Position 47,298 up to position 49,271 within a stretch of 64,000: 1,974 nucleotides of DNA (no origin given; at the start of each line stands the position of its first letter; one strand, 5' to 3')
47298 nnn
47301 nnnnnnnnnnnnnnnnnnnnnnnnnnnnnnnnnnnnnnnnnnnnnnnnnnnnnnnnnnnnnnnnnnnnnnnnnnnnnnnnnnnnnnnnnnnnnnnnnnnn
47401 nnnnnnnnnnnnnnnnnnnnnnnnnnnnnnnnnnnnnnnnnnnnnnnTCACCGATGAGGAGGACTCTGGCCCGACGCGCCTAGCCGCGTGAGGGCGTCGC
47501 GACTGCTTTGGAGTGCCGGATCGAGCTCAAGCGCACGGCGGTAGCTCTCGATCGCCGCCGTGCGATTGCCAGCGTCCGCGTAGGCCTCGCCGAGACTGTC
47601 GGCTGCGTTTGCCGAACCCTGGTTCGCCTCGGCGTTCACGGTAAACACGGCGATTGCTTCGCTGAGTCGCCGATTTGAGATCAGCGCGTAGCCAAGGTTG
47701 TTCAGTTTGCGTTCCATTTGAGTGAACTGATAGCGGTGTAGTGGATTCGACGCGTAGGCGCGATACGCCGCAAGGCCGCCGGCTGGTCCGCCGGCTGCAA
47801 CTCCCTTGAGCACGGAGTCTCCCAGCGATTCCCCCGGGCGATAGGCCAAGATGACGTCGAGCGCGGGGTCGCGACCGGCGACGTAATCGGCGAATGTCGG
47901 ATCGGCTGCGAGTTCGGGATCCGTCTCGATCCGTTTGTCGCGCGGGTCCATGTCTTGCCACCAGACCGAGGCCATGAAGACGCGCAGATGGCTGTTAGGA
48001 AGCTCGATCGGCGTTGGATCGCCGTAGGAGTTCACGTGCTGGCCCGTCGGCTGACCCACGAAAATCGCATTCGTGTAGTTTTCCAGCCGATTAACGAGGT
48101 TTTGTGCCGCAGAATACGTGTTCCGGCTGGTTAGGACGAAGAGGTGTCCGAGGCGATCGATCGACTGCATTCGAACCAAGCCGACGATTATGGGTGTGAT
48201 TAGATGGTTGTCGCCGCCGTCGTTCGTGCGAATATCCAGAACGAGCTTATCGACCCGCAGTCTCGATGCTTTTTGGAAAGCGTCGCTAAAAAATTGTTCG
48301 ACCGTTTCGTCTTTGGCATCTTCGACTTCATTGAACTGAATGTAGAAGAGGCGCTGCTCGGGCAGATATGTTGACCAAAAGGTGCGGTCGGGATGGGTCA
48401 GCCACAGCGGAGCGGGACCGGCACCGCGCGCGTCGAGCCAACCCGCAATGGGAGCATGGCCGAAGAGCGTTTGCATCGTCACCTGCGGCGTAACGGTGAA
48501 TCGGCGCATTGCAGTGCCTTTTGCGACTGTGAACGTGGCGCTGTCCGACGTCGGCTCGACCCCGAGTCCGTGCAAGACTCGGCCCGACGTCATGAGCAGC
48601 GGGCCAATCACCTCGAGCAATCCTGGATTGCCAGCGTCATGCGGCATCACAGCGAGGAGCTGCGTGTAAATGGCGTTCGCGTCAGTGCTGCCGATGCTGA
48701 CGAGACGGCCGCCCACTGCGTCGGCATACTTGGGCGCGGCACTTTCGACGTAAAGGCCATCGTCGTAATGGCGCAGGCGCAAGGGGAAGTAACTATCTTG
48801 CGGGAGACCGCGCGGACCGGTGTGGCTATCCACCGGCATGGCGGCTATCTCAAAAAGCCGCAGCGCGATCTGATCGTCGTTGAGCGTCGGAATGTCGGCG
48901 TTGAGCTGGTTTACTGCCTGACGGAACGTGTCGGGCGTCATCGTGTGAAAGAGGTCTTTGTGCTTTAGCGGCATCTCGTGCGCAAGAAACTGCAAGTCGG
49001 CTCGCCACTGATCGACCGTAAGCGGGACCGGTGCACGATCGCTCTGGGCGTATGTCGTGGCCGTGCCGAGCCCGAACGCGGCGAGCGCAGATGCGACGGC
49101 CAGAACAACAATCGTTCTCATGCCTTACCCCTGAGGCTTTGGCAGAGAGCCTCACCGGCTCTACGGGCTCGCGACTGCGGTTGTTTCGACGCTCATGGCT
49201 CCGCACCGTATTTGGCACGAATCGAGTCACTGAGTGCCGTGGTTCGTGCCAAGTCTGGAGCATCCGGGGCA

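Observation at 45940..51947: Paralogous HTH + helical-repeat regulators coupled to an S41 peptidase and propeller lipoproteins: candidate undescribed signalling module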

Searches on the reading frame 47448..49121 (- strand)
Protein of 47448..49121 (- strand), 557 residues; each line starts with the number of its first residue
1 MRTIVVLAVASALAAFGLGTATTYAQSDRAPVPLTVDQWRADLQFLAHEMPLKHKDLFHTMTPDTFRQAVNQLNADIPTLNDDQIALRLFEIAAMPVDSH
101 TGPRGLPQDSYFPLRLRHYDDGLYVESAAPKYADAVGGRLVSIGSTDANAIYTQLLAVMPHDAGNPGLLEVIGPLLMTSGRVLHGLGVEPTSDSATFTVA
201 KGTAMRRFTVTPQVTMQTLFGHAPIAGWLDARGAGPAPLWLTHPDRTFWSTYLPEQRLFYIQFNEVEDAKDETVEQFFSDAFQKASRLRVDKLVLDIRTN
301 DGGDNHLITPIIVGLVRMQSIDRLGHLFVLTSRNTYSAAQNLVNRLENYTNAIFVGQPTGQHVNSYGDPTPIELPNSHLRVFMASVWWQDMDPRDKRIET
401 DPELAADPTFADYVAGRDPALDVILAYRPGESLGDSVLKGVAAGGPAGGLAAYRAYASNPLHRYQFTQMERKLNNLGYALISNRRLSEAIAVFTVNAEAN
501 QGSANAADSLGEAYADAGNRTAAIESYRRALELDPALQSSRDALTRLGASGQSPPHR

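Call 5: search_protein_families(library=pfam, proteins=[window:47448-49121:-], max_evalue=0.1)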
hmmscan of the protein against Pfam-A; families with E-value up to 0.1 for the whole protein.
window:47448-49121:- (557 aa): 11 families
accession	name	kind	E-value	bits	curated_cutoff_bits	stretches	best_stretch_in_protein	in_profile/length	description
PF03572.23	Peptidase_S41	-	1.4e-09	38.2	24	2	325-362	87-124/165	Peptidase family S41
PF07719.23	TPR_2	-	3.5e-08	33.4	27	1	506-536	3-33/34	Tetratricopeptide repeat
PF00515.34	TPR_1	-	7.5e-08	32.3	27.8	1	510-535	7-32/34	Tetratricopeptide repeat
PF13181.12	TPR_8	-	2.2e-07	30.9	25.7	1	509-536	6-33/34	Tetratricopeptide repeat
PF13176.12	TPR_7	-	5.9e-06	26.4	27.9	1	508-536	3-31/36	Tetratricopeptide repeat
PF13414.12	TPR_11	-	7.4e-05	22.8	26.8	1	511-536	1-26/42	TPR repeat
PF13424.12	TPR_12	-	0.001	19.6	30.1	1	486-534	26-75/77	Tetratricopeptide repeat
PF13374.12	TPR_10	-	0.0012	19.2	27.5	0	504-533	2-31/42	Tetratricopeptide repeat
PF13428.12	TPR_14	-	0.0031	18.5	23.5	1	505-536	2-33/44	Tetratricopeptide repeat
PF13432.12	TPR_16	-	0.0032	18.3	32.7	2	476-536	3-63/65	Tetratricopeptide repeat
PF13429.12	TPR_15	-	0.056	13.3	26.2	1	482-542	125-184/280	Tetratricopeptide repeat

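Call 7: search_protein_families(library=ncbifam, proteins=[window:47448-49121:-], max_evalue=0.1)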
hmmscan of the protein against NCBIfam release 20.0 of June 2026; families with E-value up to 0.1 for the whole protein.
window:47448-49121:- (557 aa): 9 families
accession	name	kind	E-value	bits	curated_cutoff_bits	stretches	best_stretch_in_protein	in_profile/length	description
NF058627.1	S41_Gfo1087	equivalog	1.2e-05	24.4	455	1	322-359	327-363/489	GFO_1087 family putative carboxy terminal peptidase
TIGR02552.1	LcrH_SycD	equivalog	0.00018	21.2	104.8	1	464-535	13-83/136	SycD/LcrH family type III secretion system chaperone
NF040959.1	MamA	equivalog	0.00019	20.9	200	1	474-536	109-171/204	magnetosome protein MamA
TIGR02917.1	PEP_TPR_lipo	equivalog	0.00032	18.7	312.2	1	475-546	606-677/899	XrtA/PEP-CTERM system TPR-repeat protein PrsT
NF047507.1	TPR_BatC_Lepto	exception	0.0012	18.3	175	1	500-544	92-136/214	TPR repeat-containing protein BatC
TIGR02521.1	type_IV_pilW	equivalog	0.0078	15.8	154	1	472-547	101-178/234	type IV pilus biogenesis/stability protein PilW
TIGR02795.1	tol_pal_ybgF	equivalog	0.0081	16.7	90.1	1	472-551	4-86/119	tol-pal system protein YbgF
NF008520.0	PRK11447.1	equivalog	0.0087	13.8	858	1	476-539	275-338/1157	cellulose synthase complex outer membrane protein BcsC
TIGR00225.1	prc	subfamily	0.014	14.4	218.6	0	272-303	163-194/335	C-terminal processing peptidase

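Call 40: find_homologous_proteins(query=window:47448-49121:-)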
Query window:47448-49121:- (557 aa): 123 proteins with E <= 0.001 among 8000 candidates; the best 120 are listed.
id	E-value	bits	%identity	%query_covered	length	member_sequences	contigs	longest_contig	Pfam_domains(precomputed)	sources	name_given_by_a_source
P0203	0.0e+0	1260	100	100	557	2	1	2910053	PF03572.24,PF00515.35,PF13176.13,PF13181.13,PF07719.24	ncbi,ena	-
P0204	5.5e-288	974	78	99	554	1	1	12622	PF03572.24,PF13176.13,PF07719.24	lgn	-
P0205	2.6e-270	916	73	99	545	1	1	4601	PF03572.24,PF00515.35,PF13176.13,PF13181.13,PF07719.24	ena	-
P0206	5.6e-250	849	69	99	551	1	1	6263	PF03572.24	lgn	-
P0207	2.2e-245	834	67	98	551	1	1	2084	PF03572.24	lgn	-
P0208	1.6e-243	828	67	99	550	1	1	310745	PF03572.24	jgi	jgi:hypothetical protein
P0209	2.1e-242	824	67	98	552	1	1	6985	PF03572.24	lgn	-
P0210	3.2e-242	823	67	96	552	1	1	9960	PF03572.24,PF07719.24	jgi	jgi:tetratricopeptide (TPR) repeat protein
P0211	5.9e-241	819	66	98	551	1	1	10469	PF03572.24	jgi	jgi:uroporphyrinogen-III synthase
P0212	2.9e-240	817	67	95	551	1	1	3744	PF03572.24,PF07719.24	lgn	-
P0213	3.2e-239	814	66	98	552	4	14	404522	PF03572.24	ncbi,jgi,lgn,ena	jgi:hypothetical protein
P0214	2.7e-231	787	64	98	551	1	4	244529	PF03572.24,PF00515.35,PF13176.13,PF13181.13,PF07719.24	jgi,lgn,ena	-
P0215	5.4e-231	786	65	98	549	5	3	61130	PF03572.24,PF00515.35,PF07719.24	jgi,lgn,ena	jgi:hypothetical protein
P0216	8.6e-228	776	64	99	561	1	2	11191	PF03572.24,PF00515.35,PF07719.24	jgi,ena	-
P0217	1.6e-222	758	68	90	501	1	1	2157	PF03572.24,PF00515.35,PF13181.13,PF07719.24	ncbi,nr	ncbi:MAG: hypothetical protein JO101_01935 [Candidatus Eremiobacteraeota bacterium]|nr:hypothetical 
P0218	3.9e-221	754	64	96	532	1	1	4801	PF03572.24,PF00515.35,PF13181.13,PF07719.24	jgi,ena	-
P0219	2.2e-214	732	60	97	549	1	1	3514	PF03572.24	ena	-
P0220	3.5e-214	731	59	98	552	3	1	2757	PF03572.24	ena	-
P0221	6.8e-212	723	61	94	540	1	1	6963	PF03572.24,PF07719.24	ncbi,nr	ncbi:MAG: hypothetical protein JO233_04225 [Candidatus Eremiobacteraeota bacterium]|nr:hypothetical 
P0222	7.4e-212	723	61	96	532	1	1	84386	PF03572.24,PF00515.35,PF13432.13,PF07719.24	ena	-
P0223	2.4e-211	722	62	98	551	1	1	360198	PF13414.13,PF03572.24,PF00515.35,PF07719.24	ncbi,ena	-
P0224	8.2e-206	703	59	98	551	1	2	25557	PF03572.24,PF07719.24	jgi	jgi:hypothetical protein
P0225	1.2e-165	571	60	78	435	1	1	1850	PF03572.24,PF07719.24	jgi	jgi:hypothetical protein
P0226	1.8e-145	504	58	69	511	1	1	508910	PF03572.24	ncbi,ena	-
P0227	5.1e-135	470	45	92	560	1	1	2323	PF03572.24,PF13424.13,PF13432.13,PF07719.24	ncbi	-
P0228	2.7e-134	467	45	92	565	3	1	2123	PF03572.24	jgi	jgi:Peptidase family S41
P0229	2.1e-133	464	44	92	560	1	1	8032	PF03572.24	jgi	jgi:hypothetical protein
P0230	3.5e-132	460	44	97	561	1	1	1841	PF03572.24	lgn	-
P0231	5.0e-129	450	64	58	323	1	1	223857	PF03572.24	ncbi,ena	-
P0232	2.2e-127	444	42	93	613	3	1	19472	PF03572.24,PF00515.35,PF13428.13,PF13181.13,PF07719.24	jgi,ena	-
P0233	8.3e-127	443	44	92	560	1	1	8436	PF03572.24,PF00515.35,PF13181.13,PF07719.24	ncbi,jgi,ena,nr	ncbi:MAG TPA: hypothetical protein VMS31_15980 [Pyrinomonadaceae bacterium]|nr:hypothetical protein 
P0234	1.0e-126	442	44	90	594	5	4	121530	PF03572.24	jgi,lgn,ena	-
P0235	8.5e-126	439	61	58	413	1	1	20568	PF03572.24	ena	-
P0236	3.0e-124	434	40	98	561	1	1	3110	PF03572.24,PF00515.35,PF13428.13,PF13181.13,PF07719.24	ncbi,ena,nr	ncbi:MAG TPA: tetratricopeptide repeat protein [Bacteroidota bacterium]|nr:tetratricopeptide repeat 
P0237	2.1e-123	431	45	84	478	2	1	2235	PF03572.24,PF00515.35,PF13428.13,PF13181.13,PF07719.24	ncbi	-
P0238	8.8e-121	423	41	95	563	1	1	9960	PF03572.24,PF13424.13,PF07719.24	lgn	-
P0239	9.7e-121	422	43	93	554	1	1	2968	PF03572.24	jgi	-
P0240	1.0e-119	419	45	80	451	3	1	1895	PF03572.24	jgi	-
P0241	9.1e-119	416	41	96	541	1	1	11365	PF03572.24,PF00515.35,PF13424.13,PF13181.13,PF07719.24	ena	-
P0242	2.2e-118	415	40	93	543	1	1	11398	PF13414.13,PF03572.24,PF00515.35,PF13428.13,PF13181.13,PF07719.24,PF13174.13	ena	-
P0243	2.3e-118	415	42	95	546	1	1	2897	PF13414.13,PF03572.24,PF00515.35,PF13424.13,PF13181.13,PF07719.24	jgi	jgi:tetratricopeptide (TPR) repeat protein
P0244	9.8e-118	413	41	92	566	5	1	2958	PF13414.13,PF03572.24,PF13432.13,PF07719.24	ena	-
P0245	1.9e-117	412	41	92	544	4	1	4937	PF03572.24,PF07719.24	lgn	-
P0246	1.4e-116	409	41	98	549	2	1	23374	PF13414.13,PF03572.24,PF00515.35,PF13424.13,PF13428.13,PF13181.13,PF07719.24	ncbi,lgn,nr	ncbi:MAG TPA: tetratricopeptide repeat protein [Pyrinomonadaceae bacterium]|nr:tetratricopeptide rep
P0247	2.4e-116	408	38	99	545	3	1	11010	PF03572.24,PF00515.35,PF13424.13,PF13181.13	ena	-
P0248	2.8e-115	404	38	99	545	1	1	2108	PF03572.24,PF00515.35,PF13424.13,PF13181.13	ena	-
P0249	2.9e-115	404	39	96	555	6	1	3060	PF03572.24,PF00515.35,PF13424.13,PF13432.13,PF13428.13,PF13181.13,PF07719.24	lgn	-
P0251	4.6e-114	400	39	98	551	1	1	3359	PF03572.24,PF00515.35,PF13428.13,PF13181.13,PF07719.24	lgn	-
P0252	6.0e-113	397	41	92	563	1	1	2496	PF03572.24,PF07719.24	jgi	jgi:tetratricopeptide (TPR) repeat protein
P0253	3.0e-112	394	39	96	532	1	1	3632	PF03572.24,PF07719.24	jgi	jgi:hypothetical protein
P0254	3.3e-112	394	41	99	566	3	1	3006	PF03572.24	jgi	jgi:tetratricopeptide (TPR) repeat protein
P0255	4.6e-112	394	39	96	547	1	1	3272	PF13414.13,PF03572.24,PF00515.35,PF07719.24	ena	-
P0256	7.4e-112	393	38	97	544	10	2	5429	PF23914.2,PF03572.24,PF00515.35,PF13181.13,PF07719.24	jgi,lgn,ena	-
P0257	8.4e-112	393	40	93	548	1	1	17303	PF13414.13,PF03572.24,PF00515.35,PF13424.13,PF13181.13,PF07719.24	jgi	jgi:tetratricopeptide (TPR) repeat protein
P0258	3.1e-111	391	39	94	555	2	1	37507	PF13431.13,PF03572.24,PF00515.35,PF13424.13,PF13176.13,PF13432.13,PF13428.13,PF13181.13,PF07719.24,PF13174.13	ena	-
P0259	1.4e-110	389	39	97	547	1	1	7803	PF13414.13,PF03572.24,PF00515.35,PF13176.13,PF13181.13,PF07719.24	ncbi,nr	ncbi:MAG: tetratricopeptide repeat protein [bacterium]|nr:tetratricopeptide repeat protein [bacteriu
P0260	6.4e-110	387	42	85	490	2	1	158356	PF03572.24,PF07719.24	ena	-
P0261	7.4e-109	383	42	91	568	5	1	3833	PF13414.13,PF03572.24,PF00515.35,PF13176.13,PF13428.13,PF13181.13,PF07719.24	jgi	jgi:tetratricopeptide (TPR) repeat protein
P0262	2.3e-108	382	42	98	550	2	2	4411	PF03572.24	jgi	jgi:hypothetical protein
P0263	2.9e-108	381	40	90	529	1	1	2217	PF03572.24,PF13424.13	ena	-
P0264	3.8e-106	374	38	92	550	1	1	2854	PF03572.24,PF13428.13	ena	-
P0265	2.8e-105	371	38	93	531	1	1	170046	PF03572.24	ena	-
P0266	4.1e-100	354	41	93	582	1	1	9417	PF03572.24,PF07719.24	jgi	jgi:tetratricopeptide (TPR) repeat protein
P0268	5.5e-99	351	38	97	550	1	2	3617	PF13414.13,PF03572.24,PF00515.35,PF13424.13,PF13432.13,PF13181.13,PF07719.24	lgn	-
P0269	5.7e-97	344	43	71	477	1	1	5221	PF03572.24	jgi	-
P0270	1.1e-94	337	37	95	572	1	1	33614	PF13414.13,PF03572.24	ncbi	-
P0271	1.7e-93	333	36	93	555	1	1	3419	PF13371.13,PF03572.24,PF00515.35,PF13181.13,PF07719.24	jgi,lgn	jgi:hypothetical protein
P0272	3.1e-92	328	38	92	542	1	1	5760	PF03572.24,PF13432.13,PF13181.13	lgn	-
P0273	3.2e-91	325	37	93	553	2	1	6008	PF03572.24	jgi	-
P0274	2.5e-89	319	36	94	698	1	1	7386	PF14559.13,PF03572.24,PF13432.13,PF07719.24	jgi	jgi:tetratricopeptide (TPR) repeat protein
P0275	6.6e-89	317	36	98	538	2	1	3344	PF03572.24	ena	-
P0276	1.5e-88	316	37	92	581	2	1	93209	PF13431.13,PF03572.24,PF00515.35,PF13424.13,PF13176.13,PF13428.13,PF13181.13,PF07719.24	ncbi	-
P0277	2.0e-88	316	36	92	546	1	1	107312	PF03572.24,PF13428.13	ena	-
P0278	4.0e-87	312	41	70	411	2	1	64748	PF03572.24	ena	-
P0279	8.0e-85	304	36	89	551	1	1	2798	PF13371.13,PF03572.24,PF00515.35,PF13432.13,PF07719.24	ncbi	-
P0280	2.8e-84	302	41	70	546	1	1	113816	PF03572.24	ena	-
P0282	2.3e-76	276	35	94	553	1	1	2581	PF03572.24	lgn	-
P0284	1.6e-74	270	36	73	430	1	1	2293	PF03572.24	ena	-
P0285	3.4e-74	269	34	92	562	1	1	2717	PF03572.24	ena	-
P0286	4.7e-73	265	35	77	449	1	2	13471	PF03572.24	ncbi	-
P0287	1.2e-72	264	34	90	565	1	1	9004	PF14559.13,PF03572.24,PF13428.13,PF07719.24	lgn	-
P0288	6.1e-72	261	41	60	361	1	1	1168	PF03572.24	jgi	jgi:hypothetical protein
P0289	6.4e-72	261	37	69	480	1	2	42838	PF03572.24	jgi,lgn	jgi:hypothetical protein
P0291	2.4e-69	253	32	77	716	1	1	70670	PF13414.13,PF03572.24,PF00515.35,PF13432.13,PF13428.13,PF07719.24,PF13174.13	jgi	jgi:hypothetical protein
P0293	2.6e-66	243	32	97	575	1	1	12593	PF03572.24,PF13428.13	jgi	jgi:tetratricopeptide (TPR) repeat protein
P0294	8.4e-66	241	31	72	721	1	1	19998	PF14559.13,PF24575.2,PF13414.13,PF03572.24,PF00515.35,PF13428.13,PF07719.24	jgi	jgi:tetratricopeptide (TPR) repeat protein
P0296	4.4e-65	239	32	95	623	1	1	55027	PF14559.13,PF03572.24,PF13428.13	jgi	jgi:hypothetical protein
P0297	5.8e-61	225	35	71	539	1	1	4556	PF03572.24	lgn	-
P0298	4.9e-60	222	31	89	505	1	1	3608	PF03572.24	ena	-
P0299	4.6e-58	216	33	78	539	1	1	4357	PF03572.24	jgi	-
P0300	2.9e-57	213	35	70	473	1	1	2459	PF03572.24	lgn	-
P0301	2.9e-57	213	44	46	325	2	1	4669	PF03572.24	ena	-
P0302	3.3e-57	213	34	70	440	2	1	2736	PF03572.24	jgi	jgi:hypothetical protein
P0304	7.5e-56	208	34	72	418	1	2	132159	PF03572.24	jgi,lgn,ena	-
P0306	4.4e-54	203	36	64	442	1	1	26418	PF03572.24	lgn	-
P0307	2.6e-53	200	31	70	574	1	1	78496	PF03572.24,PF00515.35,PF13424.13,PF13432.13,PF13181.13,PF07719.24,PF13174.13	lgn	-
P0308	1.7e-52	197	32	76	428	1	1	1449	PF03572.24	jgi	jgi:hypothetical protein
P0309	6.5e-52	195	33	72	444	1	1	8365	PF03572.24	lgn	-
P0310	2.6e-50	190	32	74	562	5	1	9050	PF03572.24,PF13432.13,PF07719.24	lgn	-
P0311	1.4e-48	184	32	74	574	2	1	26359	PF14559.13,PF13371.13,PF03572.24,PF13432.13,PF13428.13,PF07719.24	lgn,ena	-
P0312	6.2e-48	182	31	79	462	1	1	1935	PF03572.24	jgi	jgi:hypothetical protein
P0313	3.0e-46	177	32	69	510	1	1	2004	PF03572.24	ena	-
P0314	1.5e-41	161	31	71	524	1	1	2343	PF03572.24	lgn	-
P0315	1.9e-36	144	30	70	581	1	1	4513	PF03572.24,PF13432.13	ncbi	ncbi:MAG: tetratricopeptide repeat protein [Gemmatimonadota bacterium]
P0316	9.8e-35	139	28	70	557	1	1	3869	PF03572.24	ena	-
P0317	1.3e-34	138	29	76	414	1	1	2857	PF03572.24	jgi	jgi:hypothetical protein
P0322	4.9e-8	51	23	59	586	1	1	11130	PF03572.24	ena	-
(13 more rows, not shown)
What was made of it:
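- On Peptidase family S41 (C-terminal processing peptidases), for gene 47448-49121: Peptidase_S41 scores 38.2 bits against a cut-off of 24 (call 5), and 120 homologs carry PF03572 (call 40).
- The S41+TPR architecture predates this pairing and is widespread in Acidobacteriota, Bacteroidota and Gemmatimonadota (call 40).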

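Call 41: find_encoding_contigs(protein=P0204, flank=6000, max_places=2)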
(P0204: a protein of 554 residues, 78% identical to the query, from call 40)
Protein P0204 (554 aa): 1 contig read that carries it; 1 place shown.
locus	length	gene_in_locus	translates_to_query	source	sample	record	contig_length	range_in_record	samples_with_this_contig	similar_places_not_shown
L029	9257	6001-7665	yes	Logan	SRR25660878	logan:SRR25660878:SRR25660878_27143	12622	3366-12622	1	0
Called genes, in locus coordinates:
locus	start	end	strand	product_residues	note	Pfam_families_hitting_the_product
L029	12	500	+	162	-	PF13279:4HBT_2, PF03061:4HBT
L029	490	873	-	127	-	-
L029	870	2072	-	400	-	PF00174:Oxidored_molyb, PF03404:Mo-co_dimer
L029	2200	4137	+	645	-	PF09286:Pro-kuma_activ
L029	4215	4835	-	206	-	-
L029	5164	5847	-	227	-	PF09365:DUF2461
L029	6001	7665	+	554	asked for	PF07719:TPR_2 (faint), PF13176:TPR_7 (faint), PF03572:Peptidase_S41 (faint)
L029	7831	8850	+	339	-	PF07494:Reg_prop (faint), PF24684:Vgb_lyase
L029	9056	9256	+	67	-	?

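Call 42: find_encoding_contigs(protein=P0208, flank=6000, max_places=2)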
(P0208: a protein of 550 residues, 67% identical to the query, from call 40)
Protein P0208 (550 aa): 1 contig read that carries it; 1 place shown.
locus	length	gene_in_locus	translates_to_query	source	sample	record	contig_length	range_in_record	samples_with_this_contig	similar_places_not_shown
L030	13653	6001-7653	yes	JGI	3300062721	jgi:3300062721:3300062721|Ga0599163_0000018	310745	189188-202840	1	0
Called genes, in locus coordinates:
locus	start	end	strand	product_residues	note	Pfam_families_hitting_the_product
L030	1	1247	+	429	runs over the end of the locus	-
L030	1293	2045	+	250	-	PF02517:Rce1-like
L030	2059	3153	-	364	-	PF01436:NHL (faint)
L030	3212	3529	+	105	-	-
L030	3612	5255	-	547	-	-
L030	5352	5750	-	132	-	PF04993:TfoX_N (weak)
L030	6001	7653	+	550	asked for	PF03572:Peptidase_S41 (faint)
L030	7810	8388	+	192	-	PF05685:Uma2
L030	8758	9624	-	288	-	PF01436:NHL (faint)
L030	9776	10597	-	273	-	-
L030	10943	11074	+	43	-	-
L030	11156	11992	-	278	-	PF00248:Aldo_ket_red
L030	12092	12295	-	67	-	-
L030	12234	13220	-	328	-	PF06739:SBBP (faint)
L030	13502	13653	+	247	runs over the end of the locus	-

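Call 43: find_encoding_contigs(protein=P0213, flank=6000, max_places=3)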
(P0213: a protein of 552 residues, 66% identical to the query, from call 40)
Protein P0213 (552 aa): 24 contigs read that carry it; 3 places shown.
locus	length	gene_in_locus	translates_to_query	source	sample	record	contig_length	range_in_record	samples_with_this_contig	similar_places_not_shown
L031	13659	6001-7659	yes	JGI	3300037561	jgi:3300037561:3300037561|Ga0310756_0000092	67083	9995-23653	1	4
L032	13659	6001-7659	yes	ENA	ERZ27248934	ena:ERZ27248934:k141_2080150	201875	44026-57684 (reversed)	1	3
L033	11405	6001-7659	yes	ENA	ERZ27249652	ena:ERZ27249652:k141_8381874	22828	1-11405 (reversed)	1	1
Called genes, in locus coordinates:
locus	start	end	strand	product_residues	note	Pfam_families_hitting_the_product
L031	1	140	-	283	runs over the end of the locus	PF05721:PhyH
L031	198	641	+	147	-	PF16798:DUF5069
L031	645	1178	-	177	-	-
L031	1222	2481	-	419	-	PF02812:ELFV_dehydrog_N, PF00208:ELFV_dehydrog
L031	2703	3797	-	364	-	PF01926:MMR_HSR1, PF02421:FeoB_N (weak), PF06071:YchF-GTPase_C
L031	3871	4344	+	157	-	PF02577:BFN_dom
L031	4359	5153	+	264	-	PF01048:PNP_UDP_1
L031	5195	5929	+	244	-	-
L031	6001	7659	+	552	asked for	PF03572:Peptidase_S41 (faint)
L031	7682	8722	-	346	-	PF13177:DNA_pol3_delta2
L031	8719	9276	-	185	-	PF02223:Thymidylate_kin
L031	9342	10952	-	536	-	PF19568:Spore_III_AA, PF13191:AAA_16 (faint), PF00004:AAA (weak), PF03266:NTPase_1 (faint), PF07728:AAA_5 (weak), PF13604:AAA_30 (weak), PF25516:PTPase, PF01424:R3H, +1 more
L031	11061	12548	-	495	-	PF01276:OKR_DC_1, PF00155:Aminotran_1_2, PF00266:Aminotran_5 (weak), PF01041:DegT_DnrJ_EryC1 (weak), PF01212:Beta_elim_lyase (weak), PF03711:OKR_DC_1_C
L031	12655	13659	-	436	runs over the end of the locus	-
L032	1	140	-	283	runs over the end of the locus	PF05721:PhyH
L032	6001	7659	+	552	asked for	PF03572:Peptidase_S41 (faint)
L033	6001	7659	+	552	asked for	PF03572:Peptidase_S41 (faint)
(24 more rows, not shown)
